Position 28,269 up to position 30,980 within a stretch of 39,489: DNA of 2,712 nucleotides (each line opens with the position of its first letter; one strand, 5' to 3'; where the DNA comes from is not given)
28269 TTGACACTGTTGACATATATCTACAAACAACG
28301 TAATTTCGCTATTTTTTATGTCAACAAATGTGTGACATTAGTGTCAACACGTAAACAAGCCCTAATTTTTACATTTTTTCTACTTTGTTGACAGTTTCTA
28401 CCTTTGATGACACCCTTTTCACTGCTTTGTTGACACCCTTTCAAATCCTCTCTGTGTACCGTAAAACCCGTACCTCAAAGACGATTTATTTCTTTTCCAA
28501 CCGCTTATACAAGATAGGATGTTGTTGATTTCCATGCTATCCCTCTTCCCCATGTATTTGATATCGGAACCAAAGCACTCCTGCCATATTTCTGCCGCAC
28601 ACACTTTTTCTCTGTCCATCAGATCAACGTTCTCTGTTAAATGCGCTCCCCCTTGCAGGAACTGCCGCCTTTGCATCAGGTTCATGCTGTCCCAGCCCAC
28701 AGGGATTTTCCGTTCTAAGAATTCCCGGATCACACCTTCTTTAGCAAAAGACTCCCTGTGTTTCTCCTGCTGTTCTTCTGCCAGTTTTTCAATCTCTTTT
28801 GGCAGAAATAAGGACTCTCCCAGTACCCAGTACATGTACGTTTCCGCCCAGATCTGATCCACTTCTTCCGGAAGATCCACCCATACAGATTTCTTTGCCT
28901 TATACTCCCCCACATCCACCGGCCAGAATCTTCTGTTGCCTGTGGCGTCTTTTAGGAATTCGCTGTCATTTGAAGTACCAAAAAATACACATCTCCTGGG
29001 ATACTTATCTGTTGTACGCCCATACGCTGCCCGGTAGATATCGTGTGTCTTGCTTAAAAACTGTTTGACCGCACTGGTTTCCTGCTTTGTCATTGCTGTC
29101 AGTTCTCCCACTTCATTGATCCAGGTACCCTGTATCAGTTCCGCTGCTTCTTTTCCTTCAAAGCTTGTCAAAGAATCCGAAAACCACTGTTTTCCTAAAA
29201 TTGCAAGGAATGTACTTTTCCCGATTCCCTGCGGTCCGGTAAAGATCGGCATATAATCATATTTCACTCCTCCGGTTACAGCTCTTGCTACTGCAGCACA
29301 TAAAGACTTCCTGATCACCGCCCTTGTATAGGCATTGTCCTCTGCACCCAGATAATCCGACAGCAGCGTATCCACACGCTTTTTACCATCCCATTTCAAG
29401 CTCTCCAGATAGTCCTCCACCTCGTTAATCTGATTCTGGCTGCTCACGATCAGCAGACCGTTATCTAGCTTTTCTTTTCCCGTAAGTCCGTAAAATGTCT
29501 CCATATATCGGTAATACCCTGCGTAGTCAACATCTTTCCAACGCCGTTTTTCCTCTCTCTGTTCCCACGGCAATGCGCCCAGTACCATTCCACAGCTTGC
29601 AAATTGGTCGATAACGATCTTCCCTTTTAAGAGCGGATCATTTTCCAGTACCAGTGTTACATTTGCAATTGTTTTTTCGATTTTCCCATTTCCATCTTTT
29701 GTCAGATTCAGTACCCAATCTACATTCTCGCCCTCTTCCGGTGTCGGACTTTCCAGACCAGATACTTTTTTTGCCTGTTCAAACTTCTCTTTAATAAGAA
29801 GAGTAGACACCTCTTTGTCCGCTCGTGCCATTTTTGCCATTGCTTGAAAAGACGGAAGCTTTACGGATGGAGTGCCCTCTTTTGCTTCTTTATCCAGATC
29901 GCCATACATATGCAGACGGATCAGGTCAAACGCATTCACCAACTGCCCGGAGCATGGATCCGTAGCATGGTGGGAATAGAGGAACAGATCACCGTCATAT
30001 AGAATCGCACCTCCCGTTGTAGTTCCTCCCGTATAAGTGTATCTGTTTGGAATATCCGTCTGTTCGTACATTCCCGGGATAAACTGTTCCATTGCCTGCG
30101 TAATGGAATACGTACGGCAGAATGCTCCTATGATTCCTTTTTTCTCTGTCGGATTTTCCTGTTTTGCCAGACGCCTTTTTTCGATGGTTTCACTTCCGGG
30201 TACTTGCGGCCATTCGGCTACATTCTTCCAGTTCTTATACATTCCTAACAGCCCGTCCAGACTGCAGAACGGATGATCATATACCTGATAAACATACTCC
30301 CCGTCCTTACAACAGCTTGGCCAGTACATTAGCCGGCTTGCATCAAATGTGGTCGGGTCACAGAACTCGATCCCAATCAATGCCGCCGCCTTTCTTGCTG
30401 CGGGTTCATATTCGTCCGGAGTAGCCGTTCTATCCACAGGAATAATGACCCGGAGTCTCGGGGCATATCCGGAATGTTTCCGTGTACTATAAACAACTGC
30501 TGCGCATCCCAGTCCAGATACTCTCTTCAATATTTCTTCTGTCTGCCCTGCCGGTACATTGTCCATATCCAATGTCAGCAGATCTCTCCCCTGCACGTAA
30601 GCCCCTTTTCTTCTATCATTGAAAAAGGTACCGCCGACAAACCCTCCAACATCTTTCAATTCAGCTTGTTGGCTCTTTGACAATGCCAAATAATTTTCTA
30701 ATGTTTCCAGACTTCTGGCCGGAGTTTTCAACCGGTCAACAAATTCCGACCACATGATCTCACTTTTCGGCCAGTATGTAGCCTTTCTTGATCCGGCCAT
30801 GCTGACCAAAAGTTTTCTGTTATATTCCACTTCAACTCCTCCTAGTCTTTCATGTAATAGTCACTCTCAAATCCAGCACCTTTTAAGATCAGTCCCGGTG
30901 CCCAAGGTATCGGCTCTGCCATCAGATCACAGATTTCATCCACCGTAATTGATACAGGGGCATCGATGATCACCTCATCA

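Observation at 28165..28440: Candidate phage origin of replication: twin 12-bp palindromes, a (TA)6 unwinding element and 8 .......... iterons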

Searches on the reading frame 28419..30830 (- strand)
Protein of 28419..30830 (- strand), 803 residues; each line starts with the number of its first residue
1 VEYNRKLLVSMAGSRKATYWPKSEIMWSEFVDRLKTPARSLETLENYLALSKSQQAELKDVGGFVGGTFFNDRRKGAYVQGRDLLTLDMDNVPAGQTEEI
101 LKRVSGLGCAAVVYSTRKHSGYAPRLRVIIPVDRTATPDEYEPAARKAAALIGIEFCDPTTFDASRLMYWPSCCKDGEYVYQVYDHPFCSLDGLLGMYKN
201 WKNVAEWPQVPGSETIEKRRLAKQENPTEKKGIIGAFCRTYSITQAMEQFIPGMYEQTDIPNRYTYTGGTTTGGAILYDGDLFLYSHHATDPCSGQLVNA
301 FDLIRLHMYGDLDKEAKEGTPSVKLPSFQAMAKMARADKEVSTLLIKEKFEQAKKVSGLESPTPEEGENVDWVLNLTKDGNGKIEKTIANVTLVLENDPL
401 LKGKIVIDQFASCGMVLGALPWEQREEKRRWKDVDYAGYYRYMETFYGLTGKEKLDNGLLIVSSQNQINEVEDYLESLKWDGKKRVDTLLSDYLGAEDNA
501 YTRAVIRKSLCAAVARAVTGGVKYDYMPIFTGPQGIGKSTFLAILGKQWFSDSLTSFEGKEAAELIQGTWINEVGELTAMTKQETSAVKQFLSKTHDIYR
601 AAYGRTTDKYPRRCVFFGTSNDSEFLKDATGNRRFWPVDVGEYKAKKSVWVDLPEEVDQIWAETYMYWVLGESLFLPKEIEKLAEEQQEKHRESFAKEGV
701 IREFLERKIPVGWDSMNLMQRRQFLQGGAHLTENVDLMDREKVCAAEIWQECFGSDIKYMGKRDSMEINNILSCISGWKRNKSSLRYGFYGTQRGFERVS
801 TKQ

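Call 9: search_protein_families(library=pfam, proteins=[window:28419-30830:-])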
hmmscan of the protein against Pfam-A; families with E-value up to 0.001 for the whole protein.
window:28419-30830:- (803 aa): 2 families
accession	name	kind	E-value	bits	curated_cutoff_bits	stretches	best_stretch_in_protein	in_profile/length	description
PF05272.17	VapE-like_dom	-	2.4e-80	269.5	25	1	475-692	1-216/217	Virulence-associated protein E-like domain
PF19263.5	DUF5906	-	2.4e-07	31.8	27.6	1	530-634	1-114/114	Family of unknown function (DUF5906)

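Call 11: find_related_loci(query=window:28419-30830:-, collection=viral_contigs, flank=4000)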
Query window:28419-30830:- (803 aa) in viral_contigs; peptide patterns used: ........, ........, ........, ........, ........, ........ (x = any residue, [..] = any of these).
208 stretches matched a pattern; 207 encode a relative of the query (tblastn E <= 1e-3); the best 80 are kept; 80 distinct loci.
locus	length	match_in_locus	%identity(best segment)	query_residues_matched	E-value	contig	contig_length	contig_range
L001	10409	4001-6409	99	1-803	0e+0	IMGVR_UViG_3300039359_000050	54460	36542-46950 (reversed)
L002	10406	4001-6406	99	1-802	0e+0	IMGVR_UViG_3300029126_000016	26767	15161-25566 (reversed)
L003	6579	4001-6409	98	1-803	0e+0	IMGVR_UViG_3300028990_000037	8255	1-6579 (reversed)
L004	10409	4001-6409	98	1-803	0e+0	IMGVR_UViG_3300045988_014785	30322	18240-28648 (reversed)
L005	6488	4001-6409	98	1-803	0e+0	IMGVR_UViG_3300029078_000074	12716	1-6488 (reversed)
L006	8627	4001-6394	84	1-801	0e+0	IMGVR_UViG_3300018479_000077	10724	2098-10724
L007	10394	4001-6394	84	1-801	0e+0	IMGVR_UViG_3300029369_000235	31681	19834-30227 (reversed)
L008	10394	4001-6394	84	1-801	0e+0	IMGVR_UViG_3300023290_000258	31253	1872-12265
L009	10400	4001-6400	84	1-803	0e+0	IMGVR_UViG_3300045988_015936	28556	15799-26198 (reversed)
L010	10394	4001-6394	84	1-801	0e+0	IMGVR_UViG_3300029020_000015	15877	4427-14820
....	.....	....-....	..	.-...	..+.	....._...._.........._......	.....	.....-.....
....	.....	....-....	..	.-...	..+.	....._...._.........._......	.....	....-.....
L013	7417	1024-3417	84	1-801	0e+0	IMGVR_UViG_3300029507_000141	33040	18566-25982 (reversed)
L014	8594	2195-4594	84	1-803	0e+0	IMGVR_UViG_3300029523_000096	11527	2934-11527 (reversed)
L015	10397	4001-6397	84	1-802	0e+0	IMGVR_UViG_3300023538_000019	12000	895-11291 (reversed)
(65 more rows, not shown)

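Call 12: search_dna_similar(query=window:28419-30830:-, collection=phages, mode=protein, max_rows=30)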
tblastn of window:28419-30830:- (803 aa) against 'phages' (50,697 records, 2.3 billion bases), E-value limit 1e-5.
Records with a match: 821; places in all: 823; records where one place covers at least 80% of the query: 339.
Best place of each record, by identity: <60% 821.
By first word of the organism name: Streptococcus 159; Bacteroides 105; Staphylococcus 98; Xanthomonas 46; Pseudomonas 37; Bacteriophage 32; Paenibacillus 24; Phocaeicola 24; Rhodobacter 23; Leuconostoc 22; and 68 more.
By host as written in the record: - 65; Staphylococcus aureus 39; Rhodobacter capsulatus YW1 23; Xanthomonas oryzae pv. oryzae 14; Corynebacterium xerosis 13; Clostridium perfringens 12; Paenibacillus larvae 2017 10; Bacteroides thetaiotaomicron VPI-5482 10; and 417 more.
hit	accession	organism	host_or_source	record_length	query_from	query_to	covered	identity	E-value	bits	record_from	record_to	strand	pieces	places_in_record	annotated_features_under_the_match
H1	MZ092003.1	Paenibacillus phage Pd_22F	Paenibacillus dendritiformis PB22F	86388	1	803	100%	50.6%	0e+0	774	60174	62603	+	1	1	virulence-associated protein E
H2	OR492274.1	Fusobacterium phage phiPaco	Fusobacterium necrophorum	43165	1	798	99%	47.2%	0e+0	743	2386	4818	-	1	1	DNA helicase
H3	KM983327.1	Clostridium phage phiCT453A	Clostridium tetani ATCC 453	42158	1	798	99%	45.9%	0e+0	688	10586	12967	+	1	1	virulence-associated E domain-containing protein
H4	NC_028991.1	Clostridium phage phiCT453A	Clostridium tetani ATCC 453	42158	1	798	99%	45.9%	0e+0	688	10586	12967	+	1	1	DNA helicase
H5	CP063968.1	Clostridium phage CWou-2020b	Clostridium botulinum BKT2873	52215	7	798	99%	45.6%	0e+0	690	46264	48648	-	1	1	hypothetical protein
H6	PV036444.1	Clostridium phage NatCom_42228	Clostridium sp. 003024715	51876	7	798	99%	44.4%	0e+0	631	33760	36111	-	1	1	DNA helicase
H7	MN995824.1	Enterococcus phage EFP1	Enterococcus faecalis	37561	1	798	99%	43.7%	0e+0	645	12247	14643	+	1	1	record has no annotation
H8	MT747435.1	Enterococcus phage AE4_2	Enterococcus faecalis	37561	1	798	99%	43.7%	0e+0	645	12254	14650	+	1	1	DNA primase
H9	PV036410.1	Lachnospiraceae phage NatCom_40364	Lachnospiraceae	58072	5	802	99%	43.4%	0e+0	621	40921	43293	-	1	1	DNA helicase | hypothetical protein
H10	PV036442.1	Coprococcus phage NatCom_29765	Coprococcus sp.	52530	5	802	99%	43.4%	0e+0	620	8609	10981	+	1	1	DNA helicase | hypothetical protein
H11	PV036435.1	Coprococcus phage NatCom_24345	Coprococcus sp.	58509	6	802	99%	43.5%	0e+0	623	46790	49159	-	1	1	DNA helicase | hypothetical protein (x2)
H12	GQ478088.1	Enterococcus phage phiFL4A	Enterococcus faecalis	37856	1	798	99%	43.4%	0e+0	644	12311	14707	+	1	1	gp26: VirE domain protein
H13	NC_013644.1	Enterococcus phage phiFL4A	Enterococcus faecalis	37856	1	798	99%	43.4%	0e+0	644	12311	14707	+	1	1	gp26: DNA helicase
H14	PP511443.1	Dulem virus 37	Propithecus coquereli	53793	1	798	99%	43.4%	0e+0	654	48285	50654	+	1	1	virulence associated protein E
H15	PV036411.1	Lachnospiraceae phage NatCom_43249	Lachnospiraceae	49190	7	802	99%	43.4%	0e+0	620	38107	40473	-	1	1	DNA helicase | hypothetical protein (x2)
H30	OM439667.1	Staphylococcus phage vB_SauS_690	Staphylococcus aureus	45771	1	798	99%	42.2%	0e+0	625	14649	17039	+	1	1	virulence-associated protein E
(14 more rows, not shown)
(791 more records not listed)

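Call 32: search_solved_structures(query=window:28419-30830:-, max_evalue=1)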
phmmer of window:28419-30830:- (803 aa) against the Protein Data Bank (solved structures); distinct sequences matched with E-value up to 1: 1.
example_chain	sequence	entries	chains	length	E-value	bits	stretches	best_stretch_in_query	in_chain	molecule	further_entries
7pds_A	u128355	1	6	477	6.2e-75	256.2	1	371-722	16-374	Similar to D. nodosus vapE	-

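Call 38: find_homologous_proteins(query=window:28419-30830:-, max_evalue=1e-10)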
Query window:28419-30830:- (803 aa): 7957 proteins with E <= 1e-10 among 8000 candidates; the best 120 are listed.
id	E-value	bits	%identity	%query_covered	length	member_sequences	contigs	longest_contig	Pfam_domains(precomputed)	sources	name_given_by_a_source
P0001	0.0e+0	1838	98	100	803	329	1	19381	PF19263.6,PF05272.18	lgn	-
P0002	0.0e+0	1837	98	100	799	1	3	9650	PF19263.6,PF05272.18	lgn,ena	-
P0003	0.0e+0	1834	98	100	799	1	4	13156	PF19263.6,PF05272.18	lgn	-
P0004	0.0e+0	1793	95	100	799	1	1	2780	PF19263.6,PF05272.18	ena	-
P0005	0.0e+0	1671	98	90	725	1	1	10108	PF19263.6,PF05272.18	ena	-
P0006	0.0e+0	1645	97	90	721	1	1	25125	PF19263.6,PF05272.18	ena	-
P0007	0.0e+0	1598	84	100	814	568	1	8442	PF19263.6,PF05272.18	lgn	-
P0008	0.0e+0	1570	83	100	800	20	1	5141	PF19263.6,PF05272.18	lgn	-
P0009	0.0e+0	1566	82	100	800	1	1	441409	PF19263.6,PF05272.18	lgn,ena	-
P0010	0.0e+0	1559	82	100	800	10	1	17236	PF19263.6,PF05272.18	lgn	-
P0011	0.0e+0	1558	81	100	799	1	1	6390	PF19263.6,PF05272.18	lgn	-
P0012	0.0e+0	1552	81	100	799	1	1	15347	PF19263.6,PF05272.18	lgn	-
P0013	0.0e+0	1542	80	100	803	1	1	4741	PF19263.6,PF05272.18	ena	-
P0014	0.0e+0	1534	80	100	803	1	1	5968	PF19263.6,PF05272.18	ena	-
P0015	0.0e+0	1532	80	100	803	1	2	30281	PF19263.6,PF05272.18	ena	-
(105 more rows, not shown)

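Call 56: search_protein_families(library=phrogs, proteins=[window:28419-30830:-], max_evalue=0.00001)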
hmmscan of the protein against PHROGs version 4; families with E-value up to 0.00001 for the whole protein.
window:28419-30830:- (803 aa): 11 families
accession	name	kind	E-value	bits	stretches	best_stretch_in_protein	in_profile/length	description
phrog_256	-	DNA, RNA and nucleotide metabolism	0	1070.1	1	3-800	2-796/798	DNA helicase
phrog_1313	-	DNA, RNA and nucleotide metabolism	1.7e-130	437.6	1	254-802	45-558/568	DNA helicase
phrog_9765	-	DNA, RNA and nucleotide metabolism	7.2e-109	366.1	1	1-433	13-444/939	DNA primase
phrog_15962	-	DNA, RNA and nucleotide metabolism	6.5e-54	184.4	1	364-755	384-779/835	DNA primase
phrog_2249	-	DNA, RNA and nucleotide metabolism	5.9e-40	138.7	1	457-698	460-698/802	DNA primase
phrog_16593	-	DNA, RNA and nucleotide metabolism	1.2e-36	127.4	1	456-683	489-718/823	DNA primase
phrog_36873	-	DNA, RNA and nucleotide metabolism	3.6e-33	115.4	1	452-708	474-727/1082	DNA helicase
phrog_4630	-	DNA, RNA and nucleotide metabolism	7.5e-13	49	1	479-643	195-368/581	DNA primase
phrog_3228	-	DNA, RNA and nucleotide metabolism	1.3e-08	34.7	1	23-172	25-180/766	replicative helicase-primase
phrog_296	-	integration and excision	3.2e-07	30.4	1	31-246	32-244/626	DNA transposition protein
phrog_22020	-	unknown function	6.5e-07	30.7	1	732-779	4-52/84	-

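Call 62: get_annotated_region(hit=H1, flank=1500)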
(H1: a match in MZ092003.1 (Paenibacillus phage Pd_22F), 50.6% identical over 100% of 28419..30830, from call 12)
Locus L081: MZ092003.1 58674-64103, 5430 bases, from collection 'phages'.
description: Paenibacillus phage Pd_22F, complete genome.
organism: Paenibacillus phage Pd_22F (NCBI taxid 2836077)
taxonomy: Viruses; Duplodnaviria; Heunggongvirae; Uroviricota; Caudoviricetes
host: Paenibacillus dendritiformis PB22F; source: -; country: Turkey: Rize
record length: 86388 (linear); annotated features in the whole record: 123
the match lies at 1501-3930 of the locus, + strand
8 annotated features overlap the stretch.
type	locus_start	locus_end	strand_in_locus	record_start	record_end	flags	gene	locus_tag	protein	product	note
CDS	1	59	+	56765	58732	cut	-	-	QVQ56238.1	DNA polymerase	-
CDS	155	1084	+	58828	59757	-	-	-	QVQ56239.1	hypothetical protein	-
CDS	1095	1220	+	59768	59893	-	-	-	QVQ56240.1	hypothetical protein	-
CDS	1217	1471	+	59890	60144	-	-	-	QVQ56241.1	hypothetical protein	-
CDS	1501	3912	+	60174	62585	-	-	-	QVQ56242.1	virulence-associated protein E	-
CDS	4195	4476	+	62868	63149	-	-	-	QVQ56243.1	nuclease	-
CDS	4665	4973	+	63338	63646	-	-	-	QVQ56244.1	HNH endonuclease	-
CDS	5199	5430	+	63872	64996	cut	-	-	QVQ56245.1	DEAD/DEAH box helicase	-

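Call 63: get_annotated_region(hit=H13, flank=1500)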
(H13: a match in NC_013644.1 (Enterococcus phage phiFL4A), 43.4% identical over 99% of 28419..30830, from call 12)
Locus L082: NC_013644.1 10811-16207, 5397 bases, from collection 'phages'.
description: Enterococcus phage phiFL4A, complete genome.
organism: Enterococcus phage phiFL4A (NCBI taxid 673839)
taxonomy: Viruses; Duplodnaviria; Heunggongvirae; Uroviricota; Caudoviricetes
host: Enterococcus faecalis; source: -; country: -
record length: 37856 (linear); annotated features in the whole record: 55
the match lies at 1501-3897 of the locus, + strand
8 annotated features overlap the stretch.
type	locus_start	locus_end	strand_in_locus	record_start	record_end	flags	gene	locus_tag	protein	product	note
CDS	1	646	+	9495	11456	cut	gp21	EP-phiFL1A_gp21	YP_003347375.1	DNA polymerase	domain DNA_POL_A, RNase_D_Exc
CDS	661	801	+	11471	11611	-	gp22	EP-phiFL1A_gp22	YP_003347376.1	hypothetical protein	-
CDS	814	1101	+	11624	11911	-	gp23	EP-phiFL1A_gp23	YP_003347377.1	hypothetical protein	-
CDS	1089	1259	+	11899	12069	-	gp24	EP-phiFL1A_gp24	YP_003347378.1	hypothetical protein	-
CDS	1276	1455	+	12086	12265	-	gp25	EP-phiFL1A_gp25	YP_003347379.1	hypothetical protein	-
CDS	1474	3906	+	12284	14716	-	gp26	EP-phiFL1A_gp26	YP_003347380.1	DNA helicase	domain COG5545, VirE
CDS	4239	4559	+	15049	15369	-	gp27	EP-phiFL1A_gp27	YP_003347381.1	endonuclease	domain VRR_NUC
CDS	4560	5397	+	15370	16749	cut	gp28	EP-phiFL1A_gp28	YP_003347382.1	DNA helicase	domain P_loop NTPase, HELICc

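Call 64: get_annotated_region(hit=H30, flank=1500)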
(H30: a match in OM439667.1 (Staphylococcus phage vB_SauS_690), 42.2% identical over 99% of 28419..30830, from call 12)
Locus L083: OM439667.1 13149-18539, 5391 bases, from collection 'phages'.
description: Staphylococcus phage vB_SauS_690, complete genome.
organism: Staphylococcus phage vB_SauS_690 (NCBI taxid 2914847)
taxonomy: Viruses; Duplodnaviria; Heunggongvirae; Uroviricota; Caudoviricetes; Triavirus
host: Staphylococcus aureus; source: hands of healthy carriers; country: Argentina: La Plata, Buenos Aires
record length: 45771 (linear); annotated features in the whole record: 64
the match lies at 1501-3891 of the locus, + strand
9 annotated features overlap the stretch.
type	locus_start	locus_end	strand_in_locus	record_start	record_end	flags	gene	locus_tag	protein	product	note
CDS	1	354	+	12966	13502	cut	-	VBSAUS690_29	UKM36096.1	dUTPase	-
CDS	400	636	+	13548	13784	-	-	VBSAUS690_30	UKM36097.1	hypothetical protein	-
CDS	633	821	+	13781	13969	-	-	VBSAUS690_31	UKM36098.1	DUF1381 domain-containing protein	-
CDS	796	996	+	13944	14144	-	-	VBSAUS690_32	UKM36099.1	hypothetical protein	-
CDS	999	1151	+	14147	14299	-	-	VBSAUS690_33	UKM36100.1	transcriptional activator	transcriptional activator RinB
CDS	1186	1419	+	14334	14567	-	-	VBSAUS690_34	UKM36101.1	DUF1514 domain-containing protein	-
CDS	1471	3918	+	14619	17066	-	-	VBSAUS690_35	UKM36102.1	virulence-associated protein E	-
CDS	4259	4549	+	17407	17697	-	-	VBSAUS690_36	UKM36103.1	VRR-NUC domain-containing protein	-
CDS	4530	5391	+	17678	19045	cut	-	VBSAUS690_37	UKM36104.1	DEAD/DEAH box helicase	-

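Call 65: get_annotated_region(hit=H4, flank=1500)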
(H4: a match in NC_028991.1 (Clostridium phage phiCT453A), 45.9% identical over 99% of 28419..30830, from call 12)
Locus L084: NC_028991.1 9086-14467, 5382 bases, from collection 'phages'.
description: Clostridium phage phiCT453A, complete genome.
organism: Clostridium phage phiCT453A (NCBI taxid 1567012)
taxonomy: Viruses; Duplodnaviria; Heunggongvirae; Uroviricota; Caudoviricetes
host: Clostridium tetani ATCC 453; source: -; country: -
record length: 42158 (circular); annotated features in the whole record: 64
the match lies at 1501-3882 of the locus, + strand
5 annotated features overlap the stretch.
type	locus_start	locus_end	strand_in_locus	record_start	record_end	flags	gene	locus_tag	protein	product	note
CDS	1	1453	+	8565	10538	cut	-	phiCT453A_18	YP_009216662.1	DNA polymerase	-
CDS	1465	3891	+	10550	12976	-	-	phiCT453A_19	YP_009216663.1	DNA helicase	phage, virulence-associated E domain-containing protein, COG5545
CDS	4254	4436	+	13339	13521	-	-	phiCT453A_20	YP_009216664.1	endonuclease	-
CDS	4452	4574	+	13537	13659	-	-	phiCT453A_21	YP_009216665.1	hypothetical protein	-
CDS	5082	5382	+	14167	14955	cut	-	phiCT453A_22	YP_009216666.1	DEAD/DEAH box helicase and SNF2 domain-containing protein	DEAD/DEAH box helicase and SNF2 domain-containing protein, COG0553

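Call 70: find_related_loci(query=window:28419-30830:-, collection=genome_contigs, flank=1500)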
Query window:28419-30830:- (803 aa) in genome_contigs; peptide patterns used: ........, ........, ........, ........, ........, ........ (x = any residue, [..] = any of these).
74 stretches matched a pattern; 50 encode a relative of the query (tblastn E <= 1e-3); 50 distinct loci.
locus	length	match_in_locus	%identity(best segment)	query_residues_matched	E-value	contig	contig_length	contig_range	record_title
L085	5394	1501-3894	85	1-801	0e+0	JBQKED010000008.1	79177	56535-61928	Faecalimonas sp. LCP19S3_D12 contig00008, whole genome shotgun sequence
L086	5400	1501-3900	78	1-801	0e+0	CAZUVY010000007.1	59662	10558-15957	MAG TPA_asm: uncultured Faecalimonas sp. isolate SRP350583_co2_120 genome assembly, contig: NODE_577_length_59662_cov_26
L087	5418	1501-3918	77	1-802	0e+0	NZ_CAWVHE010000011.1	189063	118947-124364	MAG: uncultured Merdimonas sp. isolate metabat2_6737_HOM_CTRL_metaflye.658 MAG contig_18159, whole genome shotgun sequen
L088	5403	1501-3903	74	1-801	0e+0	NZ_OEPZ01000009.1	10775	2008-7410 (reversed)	Dorea phocaeensis strain Marseille-P4003, whole genome shotgun sequence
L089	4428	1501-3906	73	1-802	0e+0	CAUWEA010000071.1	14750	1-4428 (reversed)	MAG: uncultured Faecalimonas sp. isolate SRS17165165__bin22 genome assembly, contig: SRS17165165_NODE_1417_length_14750_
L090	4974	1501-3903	72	1-801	0e+0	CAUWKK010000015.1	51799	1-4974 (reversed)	MAG: uncultured Schaedlerella sp. isolate ERS723658__bin71 genome assembly, contig: ERS723658_NODE_171_length_51799_cov_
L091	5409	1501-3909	71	1-801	0e+0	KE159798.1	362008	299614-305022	Lachnospiraceae bacterium 3-2 genomic scaffold acPFJ-supercont1.4, whole genome shotgun sequence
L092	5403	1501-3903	71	1-801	0e+0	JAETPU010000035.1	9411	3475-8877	MAG: Marvinbryantia formatexigens isolate S23_Bin3 scaffold_3266, whole genome shotgun sequence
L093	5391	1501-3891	72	1-799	0e+0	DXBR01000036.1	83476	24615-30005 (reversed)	MAG TPA_asm: Candidatus Anaerobutyricum stercoris isolate CHK179-28034 CHK179__C52049_L83476_SAMEA5754823, whole genome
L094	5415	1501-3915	70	1-801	0e+0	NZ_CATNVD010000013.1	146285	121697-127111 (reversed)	Parablautia sp. Marseille-Q6255 contig00013, whole genome shotgun sequence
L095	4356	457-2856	72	4-802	0e+0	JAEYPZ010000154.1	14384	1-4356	MAG: Bacillota bacterium isolate OH_CBB_215 k127_1726030, whole genome shotgun sequence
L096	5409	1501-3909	71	1-801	0e+0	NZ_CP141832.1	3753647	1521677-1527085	Lacrimispora sinapis strain JR3 chromosome, complete genome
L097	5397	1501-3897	79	1-802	0e+0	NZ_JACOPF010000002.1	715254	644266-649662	Mediterraneibacter hominis strain NSJ-55 DNA.506_ctg0002, whole genome shotgun sequence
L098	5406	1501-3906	70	1-801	0e+0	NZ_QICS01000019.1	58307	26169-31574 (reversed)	Lachnotalea glycerini strain DSM 28816 Ga0215715_119, whole genome shotgun sequence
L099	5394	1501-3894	73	4-802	0e+0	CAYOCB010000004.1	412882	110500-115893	MAG TPA_asm: uncultured Lacrimispora sp. isolate binchicken_co338_66 genome assembly, contig: NODE_7_length_412882_cov_1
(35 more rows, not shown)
